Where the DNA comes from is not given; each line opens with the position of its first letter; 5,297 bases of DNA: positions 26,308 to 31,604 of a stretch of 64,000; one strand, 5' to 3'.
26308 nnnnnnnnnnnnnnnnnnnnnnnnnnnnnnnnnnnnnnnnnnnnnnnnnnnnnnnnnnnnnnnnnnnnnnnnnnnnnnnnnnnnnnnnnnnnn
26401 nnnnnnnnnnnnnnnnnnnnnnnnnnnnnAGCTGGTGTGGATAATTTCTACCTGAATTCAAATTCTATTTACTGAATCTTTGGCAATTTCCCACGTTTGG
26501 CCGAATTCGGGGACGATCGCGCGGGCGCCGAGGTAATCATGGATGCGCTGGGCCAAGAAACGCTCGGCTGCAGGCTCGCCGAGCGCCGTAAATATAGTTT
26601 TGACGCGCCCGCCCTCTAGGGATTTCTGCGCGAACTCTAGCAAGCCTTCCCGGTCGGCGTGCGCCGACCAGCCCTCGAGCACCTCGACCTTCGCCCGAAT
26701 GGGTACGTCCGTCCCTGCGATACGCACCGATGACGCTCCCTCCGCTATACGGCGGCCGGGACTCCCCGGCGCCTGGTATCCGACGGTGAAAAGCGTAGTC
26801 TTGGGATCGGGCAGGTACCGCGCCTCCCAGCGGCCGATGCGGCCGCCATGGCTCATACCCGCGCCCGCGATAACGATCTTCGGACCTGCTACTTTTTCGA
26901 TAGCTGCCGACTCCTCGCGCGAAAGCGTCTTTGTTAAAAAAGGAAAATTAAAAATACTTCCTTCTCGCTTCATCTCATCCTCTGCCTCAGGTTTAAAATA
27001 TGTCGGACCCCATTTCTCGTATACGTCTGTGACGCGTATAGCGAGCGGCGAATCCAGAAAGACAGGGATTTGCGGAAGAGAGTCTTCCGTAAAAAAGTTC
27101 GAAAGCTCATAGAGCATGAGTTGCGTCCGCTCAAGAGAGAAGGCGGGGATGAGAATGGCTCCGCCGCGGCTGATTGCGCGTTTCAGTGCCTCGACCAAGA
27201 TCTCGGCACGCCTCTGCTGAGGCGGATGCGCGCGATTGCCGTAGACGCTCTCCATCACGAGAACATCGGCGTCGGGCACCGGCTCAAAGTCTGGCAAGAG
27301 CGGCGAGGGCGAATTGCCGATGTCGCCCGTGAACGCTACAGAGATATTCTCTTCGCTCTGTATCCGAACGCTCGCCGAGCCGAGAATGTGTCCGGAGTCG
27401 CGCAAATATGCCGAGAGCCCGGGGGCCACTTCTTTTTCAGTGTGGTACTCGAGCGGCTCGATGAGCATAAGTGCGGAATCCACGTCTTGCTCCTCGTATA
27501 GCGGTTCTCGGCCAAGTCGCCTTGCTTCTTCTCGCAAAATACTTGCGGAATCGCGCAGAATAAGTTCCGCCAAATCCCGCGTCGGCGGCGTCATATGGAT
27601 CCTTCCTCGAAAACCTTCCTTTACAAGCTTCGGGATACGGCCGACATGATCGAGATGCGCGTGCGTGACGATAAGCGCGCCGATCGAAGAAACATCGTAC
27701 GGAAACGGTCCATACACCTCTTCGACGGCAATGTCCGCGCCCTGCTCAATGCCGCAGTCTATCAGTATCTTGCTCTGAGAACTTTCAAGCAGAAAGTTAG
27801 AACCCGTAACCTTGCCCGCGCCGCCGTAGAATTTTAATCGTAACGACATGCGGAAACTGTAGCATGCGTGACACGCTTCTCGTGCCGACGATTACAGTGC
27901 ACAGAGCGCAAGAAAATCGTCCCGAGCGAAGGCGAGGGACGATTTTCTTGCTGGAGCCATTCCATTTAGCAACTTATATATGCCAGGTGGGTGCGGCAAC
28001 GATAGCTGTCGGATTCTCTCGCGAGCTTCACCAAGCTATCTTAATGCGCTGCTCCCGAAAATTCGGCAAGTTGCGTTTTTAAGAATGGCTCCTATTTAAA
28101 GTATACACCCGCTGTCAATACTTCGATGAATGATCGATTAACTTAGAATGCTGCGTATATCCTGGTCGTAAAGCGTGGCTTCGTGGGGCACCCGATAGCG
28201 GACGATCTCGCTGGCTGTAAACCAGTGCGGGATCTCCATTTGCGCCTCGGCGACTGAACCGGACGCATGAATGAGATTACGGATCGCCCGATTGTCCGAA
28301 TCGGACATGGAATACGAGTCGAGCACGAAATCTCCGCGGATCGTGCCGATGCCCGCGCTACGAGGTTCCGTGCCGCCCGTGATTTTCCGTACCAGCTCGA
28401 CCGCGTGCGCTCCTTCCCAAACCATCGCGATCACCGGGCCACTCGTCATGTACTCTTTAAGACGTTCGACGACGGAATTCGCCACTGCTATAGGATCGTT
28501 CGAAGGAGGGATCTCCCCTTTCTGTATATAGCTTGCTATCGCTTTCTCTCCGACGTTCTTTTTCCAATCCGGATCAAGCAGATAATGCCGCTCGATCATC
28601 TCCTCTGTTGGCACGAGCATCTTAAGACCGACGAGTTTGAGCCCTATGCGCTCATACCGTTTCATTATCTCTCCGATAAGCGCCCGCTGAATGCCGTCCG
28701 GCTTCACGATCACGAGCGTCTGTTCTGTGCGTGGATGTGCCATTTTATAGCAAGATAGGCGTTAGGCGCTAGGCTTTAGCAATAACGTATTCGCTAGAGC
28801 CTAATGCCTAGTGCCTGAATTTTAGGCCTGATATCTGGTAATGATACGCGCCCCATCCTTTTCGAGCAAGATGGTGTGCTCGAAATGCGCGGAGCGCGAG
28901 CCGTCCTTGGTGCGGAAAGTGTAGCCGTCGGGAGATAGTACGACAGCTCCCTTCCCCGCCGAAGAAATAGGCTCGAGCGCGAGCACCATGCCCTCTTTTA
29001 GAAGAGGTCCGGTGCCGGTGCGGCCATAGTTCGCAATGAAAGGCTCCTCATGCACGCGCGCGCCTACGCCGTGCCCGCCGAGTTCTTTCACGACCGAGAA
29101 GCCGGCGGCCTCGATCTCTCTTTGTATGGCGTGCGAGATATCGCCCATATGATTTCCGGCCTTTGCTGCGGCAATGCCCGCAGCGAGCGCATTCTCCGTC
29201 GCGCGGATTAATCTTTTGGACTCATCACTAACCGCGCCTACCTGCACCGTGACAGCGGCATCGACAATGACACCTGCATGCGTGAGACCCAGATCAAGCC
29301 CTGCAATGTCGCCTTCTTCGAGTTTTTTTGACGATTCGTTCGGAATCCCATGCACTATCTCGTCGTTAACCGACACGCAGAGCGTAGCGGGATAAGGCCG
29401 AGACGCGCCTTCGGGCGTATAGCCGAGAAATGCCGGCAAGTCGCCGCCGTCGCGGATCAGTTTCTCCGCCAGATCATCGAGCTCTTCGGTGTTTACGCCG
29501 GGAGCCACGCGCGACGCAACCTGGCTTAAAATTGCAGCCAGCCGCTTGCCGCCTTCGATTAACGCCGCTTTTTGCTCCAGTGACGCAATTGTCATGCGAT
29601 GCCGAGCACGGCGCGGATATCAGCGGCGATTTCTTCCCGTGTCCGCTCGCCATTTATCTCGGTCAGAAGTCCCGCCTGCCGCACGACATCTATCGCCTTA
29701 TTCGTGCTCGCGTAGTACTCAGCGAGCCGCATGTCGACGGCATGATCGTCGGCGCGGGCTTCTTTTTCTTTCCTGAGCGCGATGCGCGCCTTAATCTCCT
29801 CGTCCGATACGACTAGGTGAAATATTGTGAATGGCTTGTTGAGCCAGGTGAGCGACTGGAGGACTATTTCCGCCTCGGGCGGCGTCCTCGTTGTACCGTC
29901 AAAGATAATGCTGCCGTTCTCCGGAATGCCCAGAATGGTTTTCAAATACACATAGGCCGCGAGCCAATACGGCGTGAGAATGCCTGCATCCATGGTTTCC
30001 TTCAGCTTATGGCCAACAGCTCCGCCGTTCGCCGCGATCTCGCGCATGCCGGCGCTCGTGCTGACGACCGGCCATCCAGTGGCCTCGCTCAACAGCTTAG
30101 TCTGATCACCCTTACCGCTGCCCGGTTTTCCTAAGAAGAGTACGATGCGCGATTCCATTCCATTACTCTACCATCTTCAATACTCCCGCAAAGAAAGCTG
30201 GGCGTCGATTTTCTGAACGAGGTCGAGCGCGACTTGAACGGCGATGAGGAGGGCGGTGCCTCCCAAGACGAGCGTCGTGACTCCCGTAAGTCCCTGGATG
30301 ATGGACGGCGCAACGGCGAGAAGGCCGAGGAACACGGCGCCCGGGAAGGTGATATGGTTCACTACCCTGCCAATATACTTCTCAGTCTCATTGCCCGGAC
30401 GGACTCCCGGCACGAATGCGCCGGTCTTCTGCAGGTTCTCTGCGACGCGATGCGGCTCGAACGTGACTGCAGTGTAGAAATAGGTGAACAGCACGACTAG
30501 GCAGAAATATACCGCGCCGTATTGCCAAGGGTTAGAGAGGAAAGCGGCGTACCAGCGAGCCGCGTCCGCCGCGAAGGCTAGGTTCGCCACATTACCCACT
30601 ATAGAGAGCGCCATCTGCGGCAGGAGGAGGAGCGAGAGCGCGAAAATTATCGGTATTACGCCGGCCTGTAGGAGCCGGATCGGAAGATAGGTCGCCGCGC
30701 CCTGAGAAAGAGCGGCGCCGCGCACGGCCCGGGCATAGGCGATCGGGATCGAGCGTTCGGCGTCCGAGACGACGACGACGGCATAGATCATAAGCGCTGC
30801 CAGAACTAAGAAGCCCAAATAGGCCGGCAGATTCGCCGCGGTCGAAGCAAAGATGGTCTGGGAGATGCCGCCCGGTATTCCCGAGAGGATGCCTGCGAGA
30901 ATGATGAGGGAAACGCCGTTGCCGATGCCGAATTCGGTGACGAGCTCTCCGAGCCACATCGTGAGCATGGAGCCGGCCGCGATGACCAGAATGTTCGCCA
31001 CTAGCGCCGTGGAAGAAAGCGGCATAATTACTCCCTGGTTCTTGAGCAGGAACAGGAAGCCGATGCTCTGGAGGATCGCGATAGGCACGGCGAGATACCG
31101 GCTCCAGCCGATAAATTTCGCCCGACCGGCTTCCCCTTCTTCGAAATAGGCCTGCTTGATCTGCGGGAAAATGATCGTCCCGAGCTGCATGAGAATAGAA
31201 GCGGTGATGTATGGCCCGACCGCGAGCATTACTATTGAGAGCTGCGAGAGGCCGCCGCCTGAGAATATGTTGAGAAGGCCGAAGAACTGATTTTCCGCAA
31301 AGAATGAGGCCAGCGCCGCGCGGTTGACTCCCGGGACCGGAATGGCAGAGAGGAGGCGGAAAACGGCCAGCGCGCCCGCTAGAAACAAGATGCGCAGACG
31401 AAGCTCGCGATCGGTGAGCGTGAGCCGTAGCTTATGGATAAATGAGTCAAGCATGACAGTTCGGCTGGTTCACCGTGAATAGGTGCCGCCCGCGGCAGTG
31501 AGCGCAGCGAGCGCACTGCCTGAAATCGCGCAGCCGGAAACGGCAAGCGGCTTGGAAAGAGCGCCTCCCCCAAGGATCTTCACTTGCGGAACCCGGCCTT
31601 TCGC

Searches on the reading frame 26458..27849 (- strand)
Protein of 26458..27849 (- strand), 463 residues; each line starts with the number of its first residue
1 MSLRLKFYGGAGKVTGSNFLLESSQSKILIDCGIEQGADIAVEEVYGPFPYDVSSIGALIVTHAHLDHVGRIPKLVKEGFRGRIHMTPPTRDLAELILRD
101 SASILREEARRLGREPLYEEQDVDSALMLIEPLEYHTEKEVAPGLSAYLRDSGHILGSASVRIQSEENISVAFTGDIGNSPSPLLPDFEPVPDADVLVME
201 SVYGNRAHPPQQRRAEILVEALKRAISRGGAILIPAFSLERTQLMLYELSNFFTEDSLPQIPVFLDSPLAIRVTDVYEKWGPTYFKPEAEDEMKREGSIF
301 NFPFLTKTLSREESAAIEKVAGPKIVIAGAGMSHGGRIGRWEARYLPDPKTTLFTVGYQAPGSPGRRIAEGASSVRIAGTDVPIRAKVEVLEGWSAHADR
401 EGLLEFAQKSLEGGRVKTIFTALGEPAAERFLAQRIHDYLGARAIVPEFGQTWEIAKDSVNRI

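Call 18: search_protein_families(library=pfam, proteins=[window:26458-27849:-], max_evalue=0.001)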
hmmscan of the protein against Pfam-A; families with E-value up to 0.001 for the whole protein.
window:26458-27849:- (463 aa): 6 families
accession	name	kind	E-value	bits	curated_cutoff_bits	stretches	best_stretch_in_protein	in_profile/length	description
PF10996.14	Beta-Casp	-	5.9e-27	95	27.7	1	242-368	1-120/120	Beta-Casp domain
PF00753.33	Lactamase_B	-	4.1e-11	43.6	22.7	1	15-235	5-194/196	Metallo-beta-lactamase superfamily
PF07521.17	RMMBL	-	2.9e-08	34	21.6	1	381-447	1-63/63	Zn-dependent metallo-hydrolase RNA specificity domain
PF12706.13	Lactamase_B_2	-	9.7e-08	32.3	27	1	27-202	2-165/200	Beta-lactamase superfamily domain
PF16661.11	Lactamase_B_6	-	6.7e-07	29.3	27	1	20-168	1-154/193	Metallo-beta-lactamase superfamily domain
PF23023.1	Anti-Pycsar_Apyc1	-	7.2e-05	22.8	50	1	11-162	15-154/250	Anti-Pycsar protein Apyc1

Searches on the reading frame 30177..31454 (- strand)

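Call 18: search_protein_families(library=pfam, proteins=[window:30177-31454:-], max_evalue=0.001)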
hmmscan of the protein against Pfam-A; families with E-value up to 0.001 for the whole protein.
window:30177-31454:- (425 aa): 1 family
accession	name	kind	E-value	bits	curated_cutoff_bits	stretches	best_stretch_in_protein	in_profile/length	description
PF00344.25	SecY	-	5.9e-92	308.7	32.2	1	73-413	1-306/306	SecY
